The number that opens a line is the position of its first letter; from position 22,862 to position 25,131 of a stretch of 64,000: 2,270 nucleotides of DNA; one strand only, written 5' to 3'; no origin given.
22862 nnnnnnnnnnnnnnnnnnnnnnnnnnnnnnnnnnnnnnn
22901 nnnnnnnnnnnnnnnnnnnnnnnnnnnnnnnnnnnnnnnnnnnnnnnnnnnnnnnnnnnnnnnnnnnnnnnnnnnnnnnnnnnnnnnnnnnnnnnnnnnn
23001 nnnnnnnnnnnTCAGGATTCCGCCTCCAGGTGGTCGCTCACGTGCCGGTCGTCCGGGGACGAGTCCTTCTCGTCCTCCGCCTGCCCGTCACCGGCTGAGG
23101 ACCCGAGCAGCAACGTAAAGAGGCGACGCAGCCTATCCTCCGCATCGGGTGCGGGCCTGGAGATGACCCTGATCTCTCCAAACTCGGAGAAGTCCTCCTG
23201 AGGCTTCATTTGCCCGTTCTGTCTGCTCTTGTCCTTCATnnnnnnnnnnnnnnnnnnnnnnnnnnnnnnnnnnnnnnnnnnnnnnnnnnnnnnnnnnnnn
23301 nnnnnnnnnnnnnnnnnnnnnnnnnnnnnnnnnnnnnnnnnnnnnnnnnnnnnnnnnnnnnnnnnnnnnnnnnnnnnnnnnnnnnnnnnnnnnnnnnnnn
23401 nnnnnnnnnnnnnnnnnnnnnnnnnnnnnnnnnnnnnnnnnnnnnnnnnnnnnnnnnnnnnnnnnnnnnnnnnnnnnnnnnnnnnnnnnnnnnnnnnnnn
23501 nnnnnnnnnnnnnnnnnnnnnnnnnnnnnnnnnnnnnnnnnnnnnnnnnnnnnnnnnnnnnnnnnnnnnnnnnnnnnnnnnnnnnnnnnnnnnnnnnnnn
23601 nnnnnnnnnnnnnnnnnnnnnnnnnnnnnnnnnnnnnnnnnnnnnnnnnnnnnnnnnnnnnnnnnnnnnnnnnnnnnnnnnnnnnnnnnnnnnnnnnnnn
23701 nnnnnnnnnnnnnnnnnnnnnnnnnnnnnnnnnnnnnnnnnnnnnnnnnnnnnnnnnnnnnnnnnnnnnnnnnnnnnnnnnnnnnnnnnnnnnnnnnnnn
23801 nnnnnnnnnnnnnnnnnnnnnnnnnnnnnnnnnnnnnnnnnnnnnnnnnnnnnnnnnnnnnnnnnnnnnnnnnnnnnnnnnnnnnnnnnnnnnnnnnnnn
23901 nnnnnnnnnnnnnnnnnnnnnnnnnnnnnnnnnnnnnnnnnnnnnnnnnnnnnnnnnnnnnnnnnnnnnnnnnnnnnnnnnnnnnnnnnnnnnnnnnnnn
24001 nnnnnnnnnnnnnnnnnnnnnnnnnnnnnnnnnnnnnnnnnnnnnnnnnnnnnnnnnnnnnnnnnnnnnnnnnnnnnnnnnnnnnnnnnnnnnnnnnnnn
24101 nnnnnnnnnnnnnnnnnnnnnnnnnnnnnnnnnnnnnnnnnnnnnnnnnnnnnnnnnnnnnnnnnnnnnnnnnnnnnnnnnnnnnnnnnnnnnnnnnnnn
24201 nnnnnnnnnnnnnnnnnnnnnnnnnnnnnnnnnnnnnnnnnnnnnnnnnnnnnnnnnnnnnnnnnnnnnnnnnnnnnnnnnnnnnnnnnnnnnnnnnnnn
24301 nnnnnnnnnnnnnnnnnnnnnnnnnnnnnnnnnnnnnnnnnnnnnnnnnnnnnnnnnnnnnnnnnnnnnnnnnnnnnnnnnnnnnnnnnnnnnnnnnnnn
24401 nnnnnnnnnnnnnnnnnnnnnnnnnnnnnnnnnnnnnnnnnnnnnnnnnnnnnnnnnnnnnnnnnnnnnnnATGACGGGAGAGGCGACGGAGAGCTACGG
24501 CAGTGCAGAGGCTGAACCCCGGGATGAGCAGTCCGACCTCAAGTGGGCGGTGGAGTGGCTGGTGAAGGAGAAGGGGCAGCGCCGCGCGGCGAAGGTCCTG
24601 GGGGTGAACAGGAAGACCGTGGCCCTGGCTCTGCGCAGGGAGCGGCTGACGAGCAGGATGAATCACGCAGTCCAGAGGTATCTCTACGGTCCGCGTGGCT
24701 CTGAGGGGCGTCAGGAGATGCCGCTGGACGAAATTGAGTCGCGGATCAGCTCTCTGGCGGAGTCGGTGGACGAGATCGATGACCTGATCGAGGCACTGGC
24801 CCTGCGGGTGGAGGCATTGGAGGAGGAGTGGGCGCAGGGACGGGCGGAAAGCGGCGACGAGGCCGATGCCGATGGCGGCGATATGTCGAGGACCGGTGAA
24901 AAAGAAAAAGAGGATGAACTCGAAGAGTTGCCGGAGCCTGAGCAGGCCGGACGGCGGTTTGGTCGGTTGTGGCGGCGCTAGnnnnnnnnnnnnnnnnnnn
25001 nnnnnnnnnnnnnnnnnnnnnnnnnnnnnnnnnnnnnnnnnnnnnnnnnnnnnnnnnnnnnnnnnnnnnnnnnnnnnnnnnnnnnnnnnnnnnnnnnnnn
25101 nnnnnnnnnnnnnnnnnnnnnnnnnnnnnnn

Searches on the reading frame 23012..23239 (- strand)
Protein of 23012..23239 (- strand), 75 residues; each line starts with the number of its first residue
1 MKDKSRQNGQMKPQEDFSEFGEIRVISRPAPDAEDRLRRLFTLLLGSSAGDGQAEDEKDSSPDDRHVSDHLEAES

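Call 20: search_protein_families(library=pfam, proteins=[window:23012-23239:-], max_evalue=0.01)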
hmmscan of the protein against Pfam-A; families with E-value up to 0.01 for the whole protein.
window:23012-23239:- (75 aa): 0 families

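Call 60: search_protein_families(library=phrogs, proteins=[window:23012-23239:-], max_evalue=0.001)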
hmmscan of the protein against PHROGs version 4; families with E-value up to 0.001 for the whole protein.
window:23012-23239:- (75 aa): 0 families

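Call 93: search_protein_families(library=ncbifam, proteins=[window:23012-23239:-], max_evalue=0.01)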
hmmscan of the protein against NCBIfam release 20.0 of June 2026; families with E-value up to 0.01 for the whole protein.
window:23012-23239:- (75 aa): 0 families
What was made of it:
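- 23012..23239 (-): 75-aa ORF (p75), first gene of the leftward p75-YhcG-serine recombinase cassette. No Pfam, PHROG or NCBIfam match (calls 20, 60, 93).
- On Cro/CI/XRE-type HTH regulators (for the adjacent proteins): Pfam, NCBIfam and PHROGs give no match (calls 20, 60, 93).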

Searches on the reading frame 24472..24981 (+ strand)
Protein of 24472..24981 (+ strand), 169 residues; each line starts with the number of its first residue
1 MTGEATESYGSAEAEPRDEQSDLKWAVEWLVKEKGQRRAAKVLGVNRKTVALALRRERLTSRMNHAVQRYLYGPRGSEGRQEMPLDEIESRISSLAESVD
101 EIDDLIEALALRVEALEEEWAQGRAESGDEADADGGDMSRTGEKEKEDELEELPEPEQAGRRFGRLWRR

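Call 20: search_protein_families(library=pfam, proteins=[window:24472-24981:+], max_evalue=0.01)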
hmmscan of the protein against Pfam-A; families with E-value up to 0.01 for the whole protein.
window:24472-24981:+ (169 aa): 0 families

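Call 60: search_protein_families(library=phrogs, proteins=[window:24472-24981:+], max_evalue=0.001)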
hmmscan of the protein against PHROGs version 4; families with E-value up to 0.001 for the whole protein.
window:24472-24981:+ (169 aa): 0 families

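Call 93: search_protein_families(library=ncbifam, proteins=[window:24472-24981:+], max_evalue=0.01)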
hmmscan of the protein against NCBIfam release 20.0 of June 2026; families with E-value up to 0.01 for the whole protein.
window:24472-24981:+ (169 aa): 0 families
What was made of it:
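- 24472..24981 (+): gene1, HTH-like family paralog (169 aa). No Pfam or NCBIfam match (calls 20, 93).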
